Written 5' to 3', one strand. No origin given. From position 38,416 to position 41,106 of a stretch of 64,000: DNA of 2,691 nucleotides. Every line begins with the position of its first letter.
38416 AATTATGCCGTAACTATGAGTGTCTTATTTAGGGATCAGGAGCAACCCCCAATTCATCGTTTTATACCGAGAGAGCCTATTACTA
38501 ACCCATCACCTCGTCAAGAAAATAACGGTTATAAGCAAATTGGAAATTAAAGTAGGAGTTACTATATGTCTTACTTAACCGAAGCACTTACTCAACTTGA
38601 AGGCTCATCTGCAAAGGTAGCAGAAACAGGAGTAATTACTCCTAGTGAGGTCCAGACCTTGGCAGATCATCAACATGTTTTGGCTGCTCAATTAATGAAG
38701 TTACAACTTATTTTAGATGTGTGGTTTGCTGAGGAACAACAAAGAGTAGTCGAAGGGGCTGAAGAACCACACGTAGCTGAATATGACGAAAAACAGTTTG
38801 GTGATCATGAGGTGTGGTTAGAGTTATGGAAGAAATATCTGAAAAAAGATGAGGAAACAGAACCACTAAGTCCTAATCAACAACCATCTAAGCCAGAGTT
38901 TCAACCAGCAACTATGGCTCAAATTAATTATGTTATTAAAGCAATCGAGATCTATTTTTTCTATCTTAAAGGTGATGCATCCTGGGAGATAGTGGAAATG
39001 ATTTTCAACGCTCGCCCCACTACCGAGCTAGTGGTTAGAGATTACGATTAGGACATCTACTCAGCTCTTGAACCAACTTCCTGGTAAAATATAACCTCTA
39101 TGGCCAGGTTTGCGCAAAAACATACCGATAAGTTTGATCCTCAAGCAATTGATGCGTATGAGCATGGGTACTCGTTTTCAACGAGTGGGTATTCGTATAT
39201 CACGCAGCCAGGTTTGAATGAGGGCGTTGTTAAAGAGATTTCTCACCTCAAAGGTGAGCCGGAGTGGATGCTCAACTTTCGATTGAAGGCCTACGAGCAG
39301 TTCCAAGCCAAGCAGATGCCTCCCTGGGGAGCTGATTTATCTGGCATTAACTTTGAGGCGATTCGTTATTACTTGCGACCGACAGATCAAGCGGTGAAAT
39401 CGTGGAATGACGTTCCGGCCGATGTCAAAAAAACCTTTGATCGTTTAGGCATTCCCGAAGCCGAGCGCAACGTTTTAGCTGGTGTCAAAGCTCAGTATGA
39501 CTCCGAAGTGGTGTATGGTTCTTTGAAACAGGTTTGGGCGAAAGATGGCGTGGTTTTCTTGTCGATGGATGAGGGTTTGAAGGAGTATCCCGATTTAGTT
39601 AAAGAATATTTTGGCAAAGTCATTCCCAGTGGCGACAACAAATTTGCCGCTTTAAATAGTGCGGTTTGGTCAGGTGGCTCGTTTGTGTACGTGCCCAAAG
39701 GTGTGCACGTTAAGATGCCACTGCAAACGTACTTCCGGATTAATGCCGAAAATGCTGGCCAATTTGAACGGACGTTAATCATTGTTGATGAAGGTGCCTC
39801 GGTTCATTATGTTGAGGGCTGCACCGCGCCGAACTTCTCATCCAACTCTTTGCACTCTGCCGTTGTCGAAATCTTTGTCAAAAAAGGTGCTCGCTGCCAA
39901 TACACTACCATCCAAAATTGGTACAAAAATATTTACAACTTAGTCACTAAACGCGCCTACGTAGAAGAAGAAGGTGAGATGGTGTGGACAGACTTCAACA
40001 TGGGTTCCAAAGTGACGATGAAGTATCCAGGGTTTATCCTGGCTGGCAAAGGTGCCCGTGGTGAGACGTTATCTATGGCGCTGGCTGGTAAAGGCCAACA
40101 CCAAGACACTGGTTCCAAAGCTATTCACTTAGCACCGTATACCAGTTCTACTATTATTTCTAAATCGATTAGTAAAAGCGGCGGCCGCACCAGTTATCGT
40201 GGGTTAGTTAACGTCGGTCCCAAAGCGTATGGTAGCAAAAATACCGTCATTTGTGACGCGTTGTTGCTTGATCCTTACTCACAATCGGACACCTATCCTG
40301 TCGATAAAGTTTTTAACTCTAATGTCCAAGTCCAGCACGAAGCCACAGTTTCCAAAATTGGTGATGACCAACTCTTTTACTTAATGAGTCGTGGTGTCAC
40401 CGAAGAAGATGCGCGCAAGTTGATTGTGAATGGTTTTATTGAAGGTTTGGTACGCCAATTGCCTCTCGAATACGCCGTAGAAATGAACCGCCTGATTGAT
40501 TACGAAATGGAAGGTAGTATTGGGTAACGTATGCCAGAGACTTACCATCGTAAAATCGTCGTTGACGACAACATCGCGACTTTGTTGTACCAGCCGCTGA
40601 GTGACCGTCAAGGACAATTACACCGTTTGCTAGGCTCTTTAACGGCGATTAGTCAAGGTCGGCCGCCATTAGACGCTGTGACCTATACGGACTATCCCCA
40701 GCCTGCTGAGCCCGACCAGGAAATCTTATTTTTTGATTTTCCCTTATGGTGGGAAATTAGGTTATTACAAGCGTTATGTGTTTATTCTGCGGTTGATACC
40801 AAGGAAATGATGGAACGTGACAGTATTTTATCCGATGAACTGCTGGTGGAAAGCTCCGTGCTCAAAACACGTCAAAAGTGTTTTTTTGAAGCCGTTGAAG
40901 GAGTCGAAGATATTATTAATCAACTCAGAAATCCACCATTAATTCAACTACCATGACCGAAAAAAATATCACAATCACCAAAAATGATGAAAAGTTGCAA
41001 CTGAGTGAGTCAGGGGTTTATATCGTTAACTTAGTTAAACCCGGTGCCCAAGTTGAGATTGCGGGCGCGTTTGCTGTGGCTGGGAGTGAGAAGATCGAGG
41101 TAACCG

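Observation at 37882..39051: Two lower-GC genes of unknown function inserted inside the suf operon, between sufC and sufB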

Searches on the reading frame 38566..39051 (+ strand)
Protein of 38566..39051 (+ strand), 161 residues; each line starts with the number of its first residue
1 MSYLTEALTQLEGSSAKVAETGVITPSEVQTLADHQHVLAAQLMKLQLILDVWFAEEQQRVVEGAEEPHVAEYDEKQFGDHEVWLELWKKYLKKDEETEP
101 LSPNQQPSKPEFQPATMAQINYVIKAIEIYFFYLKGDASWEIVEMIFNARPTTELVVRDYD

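Call 3: search_protein_families(library=pfam, proteins=[window:38566-39051:+], max_evalue=1)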
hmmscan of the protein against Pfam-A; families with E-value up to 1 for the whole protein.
window:38566-39051:+ (161 aa): 0 families

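Call 4: search_protein_families(library=ncbifam, proteins=[window:38566-39051:+], max_evalue=1)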
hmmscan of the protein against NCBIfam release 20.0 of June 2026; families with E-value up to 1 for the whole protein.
window:38566-39051:+ (161 aa): 0 families

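Call 11: find_homologous_proteins(query=window:38566-39051:+, max_evalue=0.01)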
Query window:38566-39051:+ (161 aa): 1 proteins with E <= 0.01 among 35 candidates.
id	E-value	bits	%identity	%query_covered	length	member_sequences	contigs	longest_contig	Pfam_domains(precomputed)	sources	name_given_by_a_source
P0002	1.2e-100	352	100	100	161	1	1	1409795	-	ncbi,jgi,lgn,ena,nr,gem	ncbi:MAG TPA: hypothetical protein VD999_03120 [Vitreimonas sp.]|nr:hypothetical protein [Vitreimona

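Call 33: predict_structure(protein=window:38566-39051:+)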
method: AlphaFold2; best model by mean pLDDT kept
length: 161 residues; sequences in the alignment: 1
mean_pLDDT: 50.5   pTM: 0.41
mean pLDDT of the five models: 50.5, 44.9, 44.6, 44.5, 43.9
residues with pLDDT >= 90: 0; 70-90: 0; 50-70: 98; < 50: 63
segments of 3 or more residues with pLDDT < 50: 1-5, 70-79, 90-120, 150-161
pLDDT, mean of each block of 10 residues (from residue 1): 48 62 63 60 55 56 56 42 50 40 35 42 55 60 56 32 27
secondary structure, 60 per line:
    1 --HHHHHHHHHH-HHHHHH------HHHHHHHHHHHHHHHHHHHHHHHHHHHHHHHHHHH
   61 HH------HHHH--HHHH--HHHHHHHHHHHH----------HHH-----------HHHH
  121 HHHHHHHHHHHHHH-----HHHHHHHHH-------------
elements in order: H3-12 H14-19 H26-62 H69-72 H75-78 H81-92 H117-134 H140-148

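Call 40: search_protein_families(library=phrogs, proteins=[window:38566-39051:+], max_evalue=1)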
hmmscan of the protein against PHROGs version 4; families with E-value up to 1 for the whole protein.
window:38566-39051:+ (161 aa): 0 families

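Call 41: search_protein_families(library=padloc, proteins=[window:38566-39051:+], max_evalue=1)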
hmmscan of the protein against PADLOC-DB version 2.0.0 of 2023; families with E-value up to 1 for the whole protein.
window:38566-39051:+ (161 aa): 0 families

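Call 43: search_solved_structures(query=window:38566-39051:+, max_evalue=10)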
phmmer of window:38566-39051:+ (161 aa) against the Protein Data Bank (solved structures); distinct sequences matched with E-value up to 10: 0.

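Call 54: fold_search(model_id=the predicted structure, library=pdb)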
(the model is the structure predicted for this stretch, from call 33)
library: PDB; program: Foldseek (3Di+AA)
matches with E <= 10: 31; with E <= 0.001: 0
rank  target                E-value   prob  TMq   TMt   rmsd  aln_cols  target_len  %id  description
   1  3ctw_D                1.2e+00  0.13  0.20  0.27  14.0       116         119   21  Crystal Structure of RcdA from Caulobacter crescentus CB15 (released 2009-07-14)
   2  6ho4                  4.7e+00  0.05  0.23  0.20  16.9       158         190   13  TRANSCRIPTIONAL REPRESSOR ETHR FROM MYCOBACTERIUM TUBERCULOSIS IN COMPLEX WITH BDM44693 (released 2018-12-26)
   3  7bhc_A                4.7e+00  0.05  0.23  0.19  20.0       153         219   14  Escherichia coli YtfE E125L (released 2021-04-21)
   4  5cwo_A                4.7e+00  0.04  0.20  0.15  18.4       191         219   13  Crystal structure of de novo designed helical repeat protein DHR76 (released 2015-12-16)
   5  7d7q_B                4.7e+00  0.03  0.17  0.10  17.7       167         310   14  Crystal structure of the transmembrane domain and linker region of Salpingoeca rosetta rhodopsin phosphodiesterase (released 2020-11-18)
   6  5j0l_E                5.0e+00  0.05  0.18  0.25  13.4       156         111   13  De novo design of protein homo-oligomers with modular hydrogen bond network-mediated specificity (released 2016-07-06)
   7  5fnn_A                5.0e+00  0.04  0.23  0.19  20.0       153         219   14  Iron and Selenomethionine containing Iron sulfur cluster repair protein YtfE (released 2016-04-27)
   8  4hr1_A                5.8e+00  0.08  0.28  0.34   9.9       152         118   10  Structure of PAV1-137, a protein from the virus PAV1 that infects Pyrococcus abyssi. (released 2013-06-19)
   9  8gs7_MODEL_1_A        5.8e+00  0.08  0.26  0.29  14.4       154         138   10  SOLUTION NMR STRUCTURE OF N-TERMINAL DOMAIN OF TRICONEPHILA CLAVIPES MAJOR AMPULLATE SPIDROIN 2 (released 2023-03-15)
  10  3gah                  5.8e+00  0.01  0.13  0.12  18.5       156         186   17  Structure of a F112H variant PduO-type ATP:corrinoid adenosyltransferase from Lactobacillus reuteri complexed with cobal (released 2009-07-07)
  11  5msk_B                6.9e+00  0.07  0.31  0.25  11.4       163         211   10  Mouse PA28beta (released 2017-09-13)
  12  6n4n_F                6.9e+00  0.02  0.20  0.17  16.6       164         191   15  Crystal structure of the designed protein DNCR2/danoprevir/NS3a complex (released 2019-09-11)
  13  6rst                  6.9e+00  0.02  0.15  0.06  35.2       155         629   14  TBK1 in complex with inhibitor compound 24 (released 2020-01-01)
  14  7xge_G                7.2e+00  0.15  0.36  0.35   9.4       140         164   14  Crystal structure of MCL-1 in complex with computationally designed inhibitor protein (released 2022-07-20)
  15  8b6h_EA               7.6e+00  0.08  0.35  0.30  12.3       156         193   16  Cryo-EM structure of cytochrome c oxidase dimer (complex IV) from respiratory supercomplex of Tetrahymena thermophila (released 2023-03-29)
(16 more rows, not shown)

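Call 57: search_dna_similar(query=window:38566-39051:+, collection=phages, mode=protein, max_evalue=1, max_rows=5)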
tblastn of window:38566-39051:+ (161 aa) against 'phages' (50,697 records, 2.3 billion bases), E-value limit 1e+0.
No match.

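Call 58: search_dna_similar(query=window:38566-39051:+, collection=plasmids, mode=protein, max_evalue=1, max_rows=5)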
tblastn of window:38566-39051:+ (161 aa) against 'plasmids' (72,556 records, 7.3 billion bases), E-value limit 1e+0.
Records with a match: 1; places in all: 1; records where one place covers at least 80% of the query: 0.
Best place of each record, by identity: <60% 1.
By first word of the organism name: Paracoccus 1.
By predicted mobility (MOB-suite, as given by PLSDB): conjugative 1.
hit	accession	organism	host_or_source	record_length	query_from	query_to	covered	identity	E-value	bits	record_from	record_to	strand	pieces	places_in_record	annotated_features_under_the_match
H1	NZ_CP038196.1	Paracoccus versutus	single cell,soil adjacent to the roots ...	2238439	31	114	52%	29.1%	1e-2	42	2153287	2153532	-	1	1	none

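Call 59: find_related_loci(query=window:38566-39051:+, collection=viral_contigs, flank=3000)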
Query window:38566-39051:+ (161 aa) in viral_contigs; peptide patterns used: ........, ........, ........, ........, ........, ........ (x = any residue, [..] = any of these).
12 stretches matched a pattern, but none encodes a relative of the query by tblastn (E <= 1e-3).

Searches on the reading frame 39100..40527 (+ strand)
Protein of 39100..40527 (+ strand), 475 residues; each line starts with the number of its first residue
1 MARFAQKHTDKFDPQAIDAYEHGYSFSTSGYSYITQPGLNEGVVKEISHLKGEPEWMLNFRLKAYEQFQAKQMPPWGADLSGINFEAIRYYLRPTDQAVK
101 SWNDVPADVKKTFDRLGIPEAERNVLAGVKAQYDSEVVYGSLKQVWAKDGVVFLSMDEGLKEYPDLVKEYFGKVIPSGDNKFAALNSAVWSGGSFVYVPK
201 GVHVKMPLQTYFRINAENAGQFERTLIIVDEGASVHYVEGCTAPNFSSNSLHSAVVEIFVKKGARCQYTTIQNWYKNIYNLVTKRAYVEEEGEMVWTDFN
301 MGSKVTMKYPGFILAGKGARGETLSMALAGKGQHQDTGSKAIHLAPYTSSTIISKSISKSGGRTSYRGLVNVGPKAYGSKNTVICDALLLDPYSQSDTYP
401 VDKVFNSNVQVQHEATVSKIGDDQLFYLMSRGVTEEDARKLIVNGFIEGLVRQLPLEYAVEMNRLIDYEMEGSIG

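Call 3: search_protein_families(library=pfam, proteins=[window:39100-40527:+], max_evalue=1)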
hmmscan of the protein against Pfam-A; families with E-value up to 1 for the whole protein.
window:39100-40527:+ (475 aa): 2 families
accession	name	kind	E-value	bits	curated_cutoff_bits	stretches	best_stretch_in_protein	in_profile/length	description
PF01458.23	SUFBD_core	-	6.6e-84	281.4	27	1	212-446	1-232/232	SUF system FeS cluster assembly, SufBD core domain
PF19295.5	SufBD_N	-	2.3e-14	53.9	23.5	1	55-209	24-171/172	SufBD protein N-terminal region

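Call 4: search_protein_families(library=ncbifam, proteins=[window:39100-40527:+], max_evalue=1)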
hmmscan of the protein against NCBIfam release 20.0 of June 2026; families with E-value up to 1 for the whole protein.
window:39100-40527:+ (475 aa): 6 families
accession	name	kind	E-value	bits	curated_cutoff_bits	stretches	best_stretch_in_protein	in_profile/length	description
TIGR01980.1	sufB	equivalog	2.5e-214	712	346.4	1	30-466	12-448/448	Fe-S cluster assembly protein SufB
NF008773.0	PRK11814.1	equivalog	2.3e-154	514.6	717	1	8-475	7-484/484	Fe-S cluster assembly protein SufB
NF052511.1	SUF_like_SmsB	exception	2.5e-80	270.6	650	1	43-472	16-443/445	SUF-like minimal system protein SmsB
TIGR01981.1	sufD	equivalog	7.1e-58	196.1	222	1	189-457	3-269/275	Fe-S cluster assembly protein SufD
NF008194.0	PRK10948.1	equivalog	1.5e-20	73.4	489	1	232-452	180-399/423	Fe-S cluster assembly protein SufD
NF047692.1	LIC11631_fam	subfamily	0.17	11.7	185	1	390-466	5-86/209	LIC11631 family protein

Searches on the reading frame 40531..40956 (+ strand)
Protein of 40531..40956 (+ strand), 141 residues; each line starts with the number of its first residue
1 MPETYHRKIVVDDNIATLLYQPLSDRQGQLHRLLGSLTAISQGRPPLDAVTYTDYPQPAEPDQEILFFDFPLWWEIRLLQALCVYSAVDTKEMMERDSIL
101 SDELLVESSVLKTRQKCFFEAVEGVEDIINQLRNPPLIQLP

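Call 3: search_protein_families(library=pfam, proteins=[window:40531-40956:+], max_evalue=1)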
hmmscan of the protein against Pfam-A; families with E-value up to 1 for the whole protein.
window:40531-40956:+ (141 aa): 0 families

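Call 4: search_protein_families(library=ncbifam, proteins=[window:40531-40956:+], max_evalue=1)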
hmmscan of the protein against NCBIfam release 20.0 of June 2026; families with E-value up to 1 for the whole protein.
window:40531-40956:+ (141 aa): 0 families

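Call 40: search_protein_families(library=phrogs, proteins=[window:40531-40956:+], max_evalue=1)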
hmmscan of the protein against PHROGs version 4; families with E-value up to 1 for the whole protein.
window:40531-40956:+ (141 aa): 0 families

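Call 41: search_protein_families(library=padloc, proteins=[window:40531-40956:+], max_evalue=1)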
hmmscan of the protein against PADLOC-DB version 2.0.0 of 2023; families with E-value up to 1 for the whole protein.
window:40531-40956:+ (141 aa): 0 families

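Call 50: list_cluster_members(proteins=[P0001, P0002, window:40531-40956:+, window:41688-42281:+, window:39100-40527:+])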
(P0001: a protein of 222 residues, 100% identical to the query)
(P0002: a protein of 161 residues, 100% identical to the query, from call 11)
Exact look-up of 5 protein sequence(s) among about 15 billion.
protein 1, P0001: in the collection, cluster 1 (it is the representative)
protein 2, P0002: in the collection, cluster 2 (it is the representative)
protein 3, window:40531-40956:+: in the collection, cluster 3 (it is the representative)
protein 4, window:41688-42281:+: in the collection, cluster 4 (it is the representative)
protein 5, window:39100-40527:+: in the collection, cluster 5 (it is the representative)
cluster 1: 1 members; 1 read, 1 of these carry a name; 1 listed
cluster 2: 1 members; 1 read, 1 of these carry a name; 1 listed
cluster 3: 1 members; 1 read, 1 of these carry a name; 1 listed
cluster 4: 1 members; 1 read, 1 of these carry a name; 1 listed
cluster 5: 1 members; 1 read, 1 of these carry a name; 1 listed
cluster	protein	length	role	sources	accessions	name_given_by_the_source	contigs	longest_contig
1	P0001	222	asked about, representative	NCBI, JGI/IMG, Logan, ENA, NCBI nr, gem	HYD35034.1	MAG TPA: hypothetical protein VD999_03115 [Vitreimonas sp.] | hypothetical protein [Vitreimonas sp.]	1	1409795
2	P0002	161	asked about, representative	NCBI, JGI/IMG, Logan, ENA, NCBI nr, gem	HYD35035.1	MAG TPA: hypothetical protein VD999_03120 [Vitreimonas sp.] | hypothetical protein [Vitreimonas sp.]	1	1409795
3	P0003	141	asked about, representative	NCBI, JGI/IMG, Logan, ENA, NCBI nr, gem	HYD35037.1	MAG TPA: hypothetical protein VD999_03130 [Vitreimonas sp.] | hypothetical protein [Vitreimonas sp.]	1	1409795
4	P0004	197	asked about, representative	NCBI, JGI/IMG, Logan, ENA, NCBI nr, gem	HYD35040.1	MAG TPA: hypothetical protein VD999_03145 [Vitreimonas sp.] | hypothetical protein [Vitreimonas sp.]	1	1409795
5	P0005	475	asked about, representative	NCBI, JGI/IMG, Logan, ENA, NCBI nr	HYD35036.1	MAG TPA: Fe-S cluster assembly protein SufB [Vitreimonas sp.] | Fe-S cluster assembly protein SufB [Vitreimonas sp.]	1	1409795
